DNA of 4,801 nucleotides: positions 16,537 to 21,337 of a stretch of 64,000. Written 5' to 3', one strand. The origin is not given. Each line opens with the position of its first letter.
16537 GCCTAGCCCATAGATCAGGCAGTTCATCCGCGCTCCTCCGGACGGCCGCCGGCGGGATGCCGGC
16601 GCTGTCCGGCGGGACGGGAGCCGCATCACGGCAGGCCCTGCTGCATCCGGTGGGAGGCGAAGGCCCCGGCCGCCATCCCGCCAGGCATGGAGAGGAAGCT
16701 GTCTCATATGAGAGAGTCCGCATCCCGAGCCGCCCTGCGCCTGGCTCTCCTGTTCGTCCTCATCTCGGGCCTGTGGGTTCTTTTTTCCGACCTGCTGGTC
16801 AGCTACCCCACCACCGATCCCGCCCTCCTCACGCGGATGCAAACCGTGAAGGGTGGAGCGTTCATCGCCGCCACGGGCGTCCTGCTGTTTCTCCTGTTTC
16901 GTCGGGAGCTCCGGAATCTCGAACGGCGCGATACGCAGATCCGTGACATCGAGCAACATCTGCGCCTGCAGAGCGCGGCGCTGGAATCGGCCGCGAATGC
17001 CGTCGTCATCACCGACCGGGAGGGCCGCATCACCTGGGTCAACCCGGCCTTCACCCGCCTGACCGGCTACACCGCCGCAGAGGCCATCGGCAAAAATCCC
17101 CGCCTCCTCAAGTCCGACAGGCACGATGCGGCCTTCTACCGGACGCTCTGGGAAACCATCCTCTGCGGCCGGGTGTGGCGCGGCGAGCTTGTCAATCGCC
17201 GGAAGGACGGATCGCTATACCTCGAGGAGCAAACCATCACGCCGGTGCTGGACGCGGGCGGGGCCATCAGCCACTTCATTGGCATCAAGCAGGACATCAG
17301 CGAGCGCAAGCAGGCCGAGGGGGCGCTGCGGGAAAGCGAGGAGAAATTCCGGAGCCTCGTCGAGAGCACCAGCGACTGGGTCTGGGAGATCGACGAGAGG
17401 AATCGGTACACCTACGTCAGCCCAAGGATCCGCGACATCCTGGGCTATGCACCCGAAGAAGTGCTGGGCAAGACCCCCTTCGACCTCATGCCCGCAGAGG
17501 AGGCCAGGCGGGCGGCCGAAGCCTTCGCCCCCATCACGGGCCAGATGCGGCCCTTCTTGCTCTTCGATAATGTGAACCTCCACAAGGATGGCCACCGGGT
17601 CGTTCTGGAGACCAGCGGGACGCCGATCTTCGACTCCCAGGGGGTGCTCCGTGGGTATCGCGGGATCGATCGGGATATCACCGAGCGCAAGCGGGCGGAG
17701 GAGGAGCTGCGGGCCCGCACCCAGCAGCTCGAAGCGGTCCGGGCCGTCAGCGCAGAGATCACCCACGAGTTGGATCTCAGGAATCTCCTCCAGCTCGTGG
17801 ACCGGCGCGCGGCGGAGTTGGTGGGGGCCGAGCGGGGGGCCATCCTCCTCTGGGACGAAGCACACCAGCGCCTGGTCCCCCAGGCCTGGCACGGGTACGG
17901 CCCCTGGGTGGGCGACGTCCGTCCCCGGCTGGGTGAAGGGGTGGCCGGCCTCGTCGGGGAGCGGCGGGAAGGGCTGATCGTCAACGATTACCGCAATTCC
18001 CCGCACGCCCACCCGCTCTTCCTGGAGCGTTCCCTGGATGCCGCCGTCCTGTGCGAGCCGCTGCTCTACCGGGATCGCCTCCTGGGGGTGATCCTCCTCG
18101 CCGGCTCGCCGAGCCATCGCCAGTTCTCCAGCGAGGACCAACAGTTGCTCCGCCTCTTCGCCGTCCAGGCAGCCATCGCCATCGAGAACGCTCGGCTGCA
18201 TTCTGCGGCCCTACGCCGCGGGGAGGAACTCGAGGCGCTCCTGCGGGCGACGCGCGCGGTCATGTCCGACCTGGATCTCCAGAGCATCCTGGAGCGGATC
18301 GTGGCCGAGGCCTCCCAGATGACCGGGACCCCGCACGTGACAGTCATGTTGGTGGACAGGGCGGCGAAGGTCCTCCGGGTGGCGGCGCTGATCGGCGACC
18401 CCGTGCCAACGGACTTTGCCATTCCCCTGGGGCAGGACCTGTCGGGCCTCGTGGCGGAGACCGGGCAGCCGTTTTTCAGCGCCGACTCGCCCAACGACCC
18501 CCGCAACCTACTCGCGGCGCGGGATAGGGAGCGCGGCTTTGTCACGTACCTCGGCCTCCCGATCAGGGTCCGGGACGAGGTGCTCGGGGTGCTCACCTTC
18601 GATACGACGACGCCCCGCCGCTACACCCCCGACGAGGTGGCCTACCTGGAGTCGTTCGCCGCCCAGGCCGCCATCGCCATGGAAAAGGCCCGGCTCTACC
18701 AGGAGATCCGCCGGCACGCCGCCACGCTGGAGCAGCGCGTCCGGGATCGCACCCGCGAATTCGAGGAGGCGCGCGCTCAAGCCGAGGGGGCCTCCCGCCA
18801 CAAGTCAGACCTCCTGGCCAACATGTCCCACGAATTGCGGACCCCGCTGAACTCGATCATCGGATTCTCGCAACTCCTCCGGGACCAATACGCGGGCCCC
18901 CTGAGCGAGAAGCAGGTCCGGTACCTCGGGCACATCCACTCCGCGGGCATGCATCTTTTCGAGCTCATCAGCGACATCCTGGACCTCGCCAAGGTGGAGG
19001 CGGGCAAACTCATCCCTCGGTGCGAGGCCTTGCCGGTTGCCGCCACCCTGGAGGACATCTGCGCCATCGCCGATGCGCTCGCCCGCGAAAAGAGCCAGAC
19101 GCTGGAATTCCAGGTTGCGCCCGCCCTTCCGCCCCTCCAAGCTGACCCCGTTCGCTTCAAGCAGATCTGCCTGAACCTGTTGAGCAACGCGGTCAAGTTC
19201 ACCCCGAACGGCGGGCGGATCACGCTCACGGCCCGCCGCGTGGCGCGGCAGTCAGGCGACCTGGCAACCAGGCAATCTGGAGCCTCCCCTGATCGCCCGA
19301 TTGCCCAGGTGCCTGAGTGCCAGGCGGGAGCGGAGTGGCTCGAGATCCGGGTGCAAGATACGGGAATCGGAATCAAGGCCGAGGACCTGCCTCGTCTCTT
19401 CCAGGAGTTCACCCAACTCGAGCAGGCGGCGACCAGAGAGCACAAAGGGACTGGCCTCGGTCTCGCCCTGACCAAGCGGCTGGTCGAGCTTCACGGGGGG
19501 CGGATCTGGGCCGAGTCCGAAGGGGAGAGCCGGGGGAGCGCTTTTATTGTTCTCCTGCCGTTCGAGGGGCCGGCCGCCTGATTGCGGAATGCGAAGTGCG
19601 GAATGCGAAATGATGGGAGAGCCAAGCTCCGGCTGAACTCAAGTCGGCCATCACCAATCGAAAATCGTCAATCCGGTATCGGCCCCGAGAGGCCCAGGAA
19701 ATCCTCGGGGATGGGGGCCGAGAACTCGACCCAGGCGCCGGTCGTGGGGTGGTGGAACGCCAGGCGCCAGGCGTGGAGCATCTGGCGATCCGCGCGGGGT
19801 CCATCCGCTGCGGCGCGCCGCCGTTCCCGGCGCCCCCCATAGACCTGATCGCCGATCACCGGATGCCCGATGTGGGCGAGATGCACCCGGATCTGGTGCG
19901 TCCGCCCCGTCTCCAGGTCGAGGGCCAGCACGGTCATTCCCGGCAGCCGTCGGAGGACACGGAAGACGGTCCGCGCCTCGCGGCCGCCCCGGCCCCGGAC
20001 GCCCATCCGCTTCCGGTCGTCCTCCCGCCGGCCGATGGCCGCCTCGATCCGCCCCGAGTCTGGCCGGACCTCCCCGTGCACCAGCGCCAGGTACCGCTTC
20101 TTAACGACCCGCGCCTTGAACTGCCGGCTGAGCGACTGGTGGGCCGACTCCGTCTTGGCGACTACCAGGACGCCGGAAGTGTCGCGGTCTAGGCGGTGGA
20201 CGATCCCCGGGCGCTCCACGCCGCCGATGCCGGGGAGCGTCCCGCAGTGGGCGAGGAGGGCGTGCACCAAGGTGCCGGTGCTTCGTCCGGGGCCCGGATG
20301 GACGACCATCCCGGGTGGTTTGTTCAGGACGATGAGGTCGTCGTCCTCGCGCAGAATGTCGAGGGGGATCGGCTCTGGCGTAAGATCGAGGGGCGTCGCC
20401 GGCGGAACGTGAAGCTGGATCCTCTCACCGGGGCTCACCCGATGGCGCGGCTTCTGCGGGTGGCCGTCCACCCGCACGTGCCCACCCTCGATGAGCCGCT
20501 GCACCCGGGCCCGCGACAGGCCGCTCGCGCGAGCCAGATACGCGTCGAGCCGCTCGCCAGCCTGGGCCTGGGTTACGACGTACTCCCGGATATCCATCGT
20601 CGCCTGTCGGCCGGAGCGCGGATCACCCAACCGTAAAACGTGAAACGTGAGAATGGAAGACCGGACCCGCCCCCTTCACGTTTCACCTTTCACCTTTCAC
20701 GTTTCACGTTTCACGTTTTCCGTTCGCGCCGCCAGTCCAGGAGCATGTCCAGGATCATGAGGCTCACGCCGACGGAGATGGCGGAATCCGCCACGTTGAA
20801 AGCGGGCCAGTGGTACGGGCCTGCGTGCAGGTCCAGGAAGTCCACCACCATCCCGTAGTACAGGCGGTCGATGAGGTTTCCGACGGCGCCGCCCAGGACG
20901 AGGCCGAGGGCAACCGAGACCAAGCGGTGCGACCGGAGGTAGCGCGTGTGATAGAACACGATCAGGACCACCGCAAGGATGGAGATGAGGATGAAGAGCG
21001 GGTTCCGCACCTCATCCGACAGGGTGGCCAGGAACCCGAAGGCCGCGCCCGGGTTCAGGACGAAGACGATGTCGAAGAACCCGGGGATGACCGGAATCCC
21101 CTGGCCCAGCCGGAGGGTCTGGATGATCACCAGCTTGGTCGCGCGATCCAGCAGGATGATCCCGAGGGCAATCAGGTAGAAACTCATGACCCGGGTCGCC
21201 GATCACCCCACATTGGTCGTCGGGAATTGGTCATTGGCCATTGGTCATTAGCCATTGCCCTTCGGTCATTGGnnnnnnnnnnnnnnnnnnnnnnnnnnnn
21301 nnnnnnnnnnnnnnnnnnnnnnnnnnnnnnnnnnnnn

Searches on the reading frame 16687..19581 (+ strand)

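Call 11: search_protein_families(library=ncbifam, proteins=[window:16687-19581:+])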
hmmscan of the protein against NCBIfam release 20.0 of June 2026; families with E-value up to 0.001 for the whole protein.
window:16687-19581:+ (964 aa): 86 families (the best 25 are shown)
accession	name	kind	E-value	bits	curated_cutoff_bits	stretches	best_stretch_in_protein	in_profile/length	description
NF046044.1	PnpS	equivalog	2.9e-60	204.3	400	1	704-958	168-390/390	two-component system histidine kinase PnpS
NF008302.0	PRK11091.1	equivalog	4.5e-60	203.7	838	2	685-957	263-503/779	aerobic respiration two-component sensor histidine kinase ArcB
TIGR02956.1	TMAO_torS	equivalog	4.6e-59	200.4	676.5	1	659-960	403-683/967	TMAO reductase system sensor histidine kinase/response regulator TorS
NF038297.2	hybrid_HK_HrmK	equivalog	7.2e-58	196.7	725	2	683-842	212-371/607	hybrid histidine kinase/response regulator HrmK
NF047874.1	MASE3_PAS_HK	subfamily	2.9e-56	191.6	560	3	689-848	381-544/655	MASE3 domain-containing sensor histidine kinase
NF008318.0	PRK11107.1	equivalog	1.6e-55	188.7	890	2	691-849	278-433/920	two-component sensor histidine kinase BarA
NF041947.1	LuxQ_Vibrio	equivalog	2.5e-53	181.2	1200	2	692-849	458-612/843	quorum-sensing autoinducer 2 sensor kinase/phosphatase LuxQ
NF045675.1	PhdiestaseDibA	equivalog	4.2e-53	180.7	980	1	16-214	1-199/623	phosphodiesterase DibA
TIGR00229.1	sensory_box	domain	1.7e-51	173.6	22.9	2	215-341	1-126/126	PAS domain S-box protein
NF011874.0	PRK15347.1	equivalog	3.3e-51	174.3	852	2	663-853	355-542/921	two component system sensor kinase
TIGR02966.1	phoR_proteo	equivalog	6.1e-51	173.4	334.2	2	703-855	111-261/333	phosphate regulon sensor histidine kinase PhoR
NF041593.1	histid_kinase_PdhS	equivalog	2.6e-46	158.1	2000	2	689-849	785-946/1041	cell-division control histidine kinase PdhS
NF050805.1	CellDivHKDivJCaul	equivalog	5.3e-46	156.9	1000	2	686-850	278-442/531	cell cycle sensor histidine kinase DivJ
TIGR02938.1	nifL_nitrog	equivalog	7.8e-46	156.6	242.45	2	97-240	8-151/494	nitrogen fixation negative regulator NifL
NF033092.0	HK_WalK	equivalog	2.6e-44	151.8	725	2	881-959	517-594/594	cell wall metabolism sensor histidine kinase WalK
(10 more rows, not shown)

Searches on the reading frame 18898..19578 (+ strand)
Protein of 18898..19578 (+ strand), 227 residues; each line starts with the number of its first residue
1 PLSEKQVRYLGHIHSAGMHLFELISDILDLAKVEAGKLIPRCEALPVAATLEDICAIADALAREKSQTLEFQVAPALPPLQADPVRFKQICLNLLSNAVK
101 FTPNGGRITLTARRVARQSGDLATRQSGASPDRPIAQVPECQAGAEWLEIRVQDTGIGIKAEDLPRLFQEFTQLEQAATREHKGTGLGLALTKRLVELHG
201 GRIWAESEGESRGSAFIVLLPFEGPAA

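Call 38: find_related_loci(query=window:18898-19578:+, collection=metagenome_contigs, flank=6000)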
Query window:18898-19578:+ (227 aa) in metagenome_contigs; peptide patterns used: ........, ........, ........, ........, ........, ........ (x = any residue, [..] = any of these).
600 stretches matched a pattern (row limit reached: there are more); 538 encode a relative of the query (tblastn E <= 1e-3); the best 80 are kept; 80 distinct loci.
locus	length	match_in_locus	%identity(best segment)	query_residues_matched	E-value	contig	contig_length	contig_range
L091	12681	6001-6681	100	1-227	9e-152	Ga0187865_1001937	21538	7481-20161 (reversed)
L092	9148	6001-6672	86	1-227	5e-124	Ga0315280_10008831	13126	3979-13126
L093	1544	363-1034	70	1-225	2e-104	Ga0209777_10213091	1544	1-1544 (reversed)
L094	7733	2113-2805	68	1-225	3e-94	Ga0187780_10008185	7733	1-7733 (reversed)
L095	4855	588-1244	65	1-226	5e-91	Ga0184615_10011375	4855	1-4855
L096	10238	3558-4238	67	1-224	1e-90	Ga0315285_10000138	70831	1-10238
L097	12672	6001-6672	63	1-227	1e-88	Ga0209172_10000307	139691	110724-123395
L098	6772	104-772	62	1-227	5e-87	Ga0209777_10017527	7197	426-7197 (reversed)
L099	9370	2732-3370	62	1-225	1e-86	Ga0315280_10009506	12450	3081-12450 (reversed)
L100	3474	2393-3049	62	1-225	2e-86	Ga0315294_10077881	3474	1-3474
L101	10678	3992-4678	62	2-225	2e-84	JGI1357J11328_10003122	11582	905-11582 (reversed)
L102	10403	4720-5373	63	1-225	2e-83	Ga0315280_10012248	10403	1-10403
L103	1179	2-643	62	6-225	4e-89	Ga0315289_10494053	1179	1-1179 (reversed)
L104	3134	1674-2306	60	2-224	4e-82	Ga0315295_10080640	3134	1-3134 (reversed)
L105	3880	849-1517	60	2-222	4e-81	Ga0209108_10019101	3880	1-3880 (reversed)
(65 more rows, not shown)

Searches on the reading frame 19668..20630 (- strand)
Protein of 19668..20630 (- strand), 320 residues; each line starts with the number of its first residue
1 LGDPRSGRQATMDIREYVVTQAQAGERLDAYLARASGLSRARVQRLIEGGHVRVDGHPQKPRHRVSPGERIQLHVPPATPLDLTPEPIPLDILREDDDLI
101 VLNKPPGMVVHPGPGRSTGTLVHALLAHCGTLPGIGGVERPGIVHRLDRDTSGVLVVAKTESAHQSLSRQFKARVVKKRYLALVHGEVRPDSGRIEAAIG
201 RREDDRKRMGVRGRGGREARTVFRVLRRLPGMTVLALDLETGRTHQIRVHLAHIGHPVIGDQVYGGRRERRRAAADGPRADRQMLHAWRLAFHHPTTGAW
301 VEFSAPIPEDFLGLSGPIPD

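Call 11: search_protein_families(library=ncbifam, proteins=[window:19668-20630:-])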
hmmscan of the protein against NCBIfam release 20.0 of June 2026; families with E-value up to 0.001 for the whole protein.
window:19668-20630:- (320 aa): 7 families
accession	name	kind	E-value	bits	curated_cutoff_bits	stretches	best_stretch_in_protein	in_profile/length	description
TIGR00005.1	rluA_subfam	subfamily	2.1e-92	309.6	192.7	1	23-311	3-290/298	RluA family pseudouridine synthase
NF008385.0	PRK11180.1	equivalog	1.5e-76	257.9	351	1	18-314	10-308/325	23S rRNA pseudouridine(1911/1915/1917) synthase RluD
NF008249.0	PRK11025.1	equivalog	1e-45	156.1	378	1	14-310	8-305/317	23S rRNA pseudouridine(955/2504/2580) synthase RluC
NF008321.0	PRK11112.1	equivalog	8.2e-33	113.8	328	1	90-310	2-226/257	tRNA pseudouridine(65) synthase TruC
NF007543.0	PRK10158.1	equivalog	9.1e-30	103.9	286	1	89-307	13-217/219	bifunctional tRNA pseudouridine(32) synthase/23S rRNA pseudouridine(746) synthase RluA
TIGR01621.1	RluA-like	hypoth_equivalog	3.8e-25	88.4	222.3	1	90-294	2-185/217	TIGR01621 family pseudouridine synthase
TIGR00093.1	TIGR00093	subfamily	3.1e-05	23.8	109.3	1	144-259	34-136/161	pseudouridine synthase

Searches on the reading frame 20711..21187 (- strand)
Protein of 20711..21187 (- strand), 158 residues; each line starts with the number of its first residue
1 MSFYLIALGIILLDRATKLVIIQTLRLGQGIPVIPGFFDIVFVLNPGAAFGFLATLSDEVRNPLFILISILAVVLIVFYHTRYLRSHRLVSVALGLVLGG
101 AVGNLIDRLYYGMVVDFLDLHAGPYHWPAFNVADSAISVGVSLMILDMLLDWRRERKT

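Call 11: search_protein_families(library=ncbifam, proteins=[window:20711-21187:-])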
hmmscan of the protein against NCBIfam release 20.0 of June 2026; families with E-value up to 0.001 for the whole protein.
window:20711-21187:- (158 aa): 22 families
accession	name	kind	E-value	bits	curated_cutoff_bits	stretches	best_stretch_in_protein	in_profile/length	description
NF011360.0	PRK14779.1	subfamily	2e-40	138.5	177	1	2-148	11-153/163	lipoprotein signal peptidase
TIGR00077.1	lspA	equivalog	1.2e-39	135.9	73.95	1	3-157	12-163/164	signal peptidase II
NF011366.0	PRK14785.1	subfamily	2.1e-35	122.4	256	1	1-150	42-191/198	lipoprotein signal peptidase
NF011355.0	PRK14773.1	subfamily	1.3e-34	119.8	218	1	37-150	72-188/206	lipoprotein signal peptidase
NF011352.0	PRK14770.1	equivalog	2.2e-33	115.1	223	1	5-155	21-169/173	lipoprotein signal peptidase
NF011357.0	PRK14775.1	equivalog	1.3e-27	96.8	201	1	7-144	10-143/170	lipoprotein signal peptidase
NF011371.0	PRK14790.1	equivalog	1.5e-27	96.5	202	1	5-155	14-159/169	lipoprotein signal peptidase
NF011368.0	PRK14787.1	equivalog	2.8e-27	95.8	177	1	2-146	3-151/167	lipoprotein signal peptidase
NF011365.0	PRK14784.1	equivalog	2.9e-27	95.7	181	1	2-147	6-145/160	lipoprotein signal peptidase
NF011358.0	PRK14776.1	equivalog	4.4e-26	91.7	285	1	12-152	22-158/170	lipoprotein signal peptidase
NF011369.0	PRK14788.1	equivalog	5e-23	81.6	200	1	3-116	6-118/213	lipoprotein signal peptidase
NF011367.0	PRK14786.1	equivalog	1.5e-18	67.4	190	1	3-150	2-144/154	lipoprotein signal peptidase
NF011350.0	PRK14768.1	equivalog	2e-17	63.9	210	1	1-149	1-141/148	lipoprotein signal peptidase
NF011354.0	PRK14772.1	equivalog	2.3e-17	63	321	1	11-148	36-168/190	lipoprotein signal peptidase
NF011370.0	PRK14789.1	equivalog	6.3e-17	61.9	248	1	3-147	11-148/194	lipoprotein signal peptidase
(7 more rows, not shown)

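Call 35: find_encoding_contigs(protein=window:20711-21187:-, flank=10000, max_places=10)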
Protein window:20711-21187:- (158 aa): 14 contigs read that carry it; 10 places shown.
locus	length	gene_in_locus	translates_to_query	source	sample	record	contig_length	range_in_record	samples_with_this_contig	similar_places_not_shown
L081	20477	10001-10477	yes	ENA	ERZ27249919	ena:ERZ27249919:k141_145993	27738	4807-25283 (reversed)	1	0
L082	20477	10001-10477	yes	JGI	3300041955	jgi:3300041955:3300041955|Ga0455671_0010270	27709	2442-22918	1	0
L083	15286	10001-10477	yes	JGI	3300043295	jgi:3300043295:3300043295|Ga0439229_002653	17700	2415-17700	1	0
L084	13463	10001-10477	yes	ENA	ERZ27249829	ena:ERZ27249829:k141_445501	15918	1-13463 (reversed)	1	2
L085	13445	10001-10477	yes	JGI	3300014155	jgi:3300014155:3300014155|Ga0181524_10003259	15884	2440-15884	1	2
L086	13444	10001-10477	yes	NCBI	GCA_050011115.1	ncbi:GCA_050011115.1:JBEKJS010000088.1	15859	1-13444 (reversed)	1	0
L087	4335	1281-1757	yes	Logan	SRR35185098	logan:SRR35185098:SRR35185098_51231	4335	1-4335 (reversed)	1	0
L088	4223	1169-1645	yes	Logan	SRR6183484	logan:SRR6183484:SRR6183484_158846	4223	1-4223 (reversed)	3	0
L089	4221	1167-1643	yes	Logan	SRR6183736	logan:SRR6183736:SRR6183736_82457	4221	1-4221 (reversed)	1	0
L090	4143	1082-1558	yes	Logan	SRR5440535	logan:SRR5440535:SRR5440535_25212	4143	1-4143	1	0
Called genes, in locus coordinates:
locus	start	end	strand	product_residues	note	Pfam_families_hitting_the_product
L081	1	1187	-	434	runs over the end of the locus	PF00709:Adenylsucc_synt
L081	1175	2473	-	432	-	PF13393:tRNA-synt_His, PF00587:tRNA-synt_2b (weak)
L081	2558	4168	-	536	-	PF00389:2-Hacid_dh, PF02826:2-Hacid_dh_C, PF19304:PGDH_inter, PF01842:ACT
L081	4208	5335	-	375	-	PF00266:Aminotran_5, PF01053:Cys_Met_Meta_PP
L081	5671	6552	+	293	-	PF00892:EamA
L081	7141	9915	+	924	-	PF00133:tRNA-synt_1, PF01921:tRNA-synt_1f (faint), PF09334:tRNA-synt_1g, PF13603:tRNA-synt_1_2 (weak), PF01406:tRNA-synt_1e, PF08264:Anticodon_1, PF06827:zf-FPG_IleRS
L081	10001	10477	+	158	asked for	PF01252:Peptidase_A8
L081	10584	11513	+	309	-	PF01479:S4, PF00849:PseudoU_synth_2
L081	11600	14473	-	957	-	PF00989:PAS, PF08448:PAS_4, PF13426:PAS_9, PF00989:PAS, PF08447:PAS_3, PF08448:PAS_4, PF13426:PAS_9, PF01590:GAF, +11 more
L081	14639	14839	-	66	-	PF00313:CSD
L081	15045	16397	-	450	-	PF01833:TIG (faint), PF26550:Tricorn_2nd (weak), PF07676:PD40 (weak)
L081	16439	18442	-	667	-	PF00270:DEAD (faint), PF04851:ResIII, PF17757:UvrB_inter, PF27431:UvrB_3rd, PF00271:Helicase_C, PF12344:UvrB, PF02151:UVR (weak)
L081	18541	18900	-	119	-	-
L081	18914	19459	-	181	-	PF01844:HNH, PF14279:HNH_5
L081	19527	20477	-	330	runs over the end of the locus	PF02541:Ppx-GppA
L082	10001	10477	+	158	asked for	PF01252:Peptidase_A8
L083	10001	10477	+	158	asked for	PF01252:Peptidase_A8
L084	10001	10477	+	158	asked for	PF01252:Peptidase_A8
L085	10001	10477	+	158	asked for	PF01252:Peptidase_A8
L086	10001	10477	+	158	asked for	PF01252:Peptidase_A8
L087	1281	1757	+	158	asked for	PF01252:Peptidase_A8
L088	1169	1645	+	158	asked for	PF01252:Peptidase_A8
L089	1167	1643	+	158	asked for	PF01252:Peptidase_A8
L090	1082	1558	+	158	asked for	PF01252:Peptidase_A8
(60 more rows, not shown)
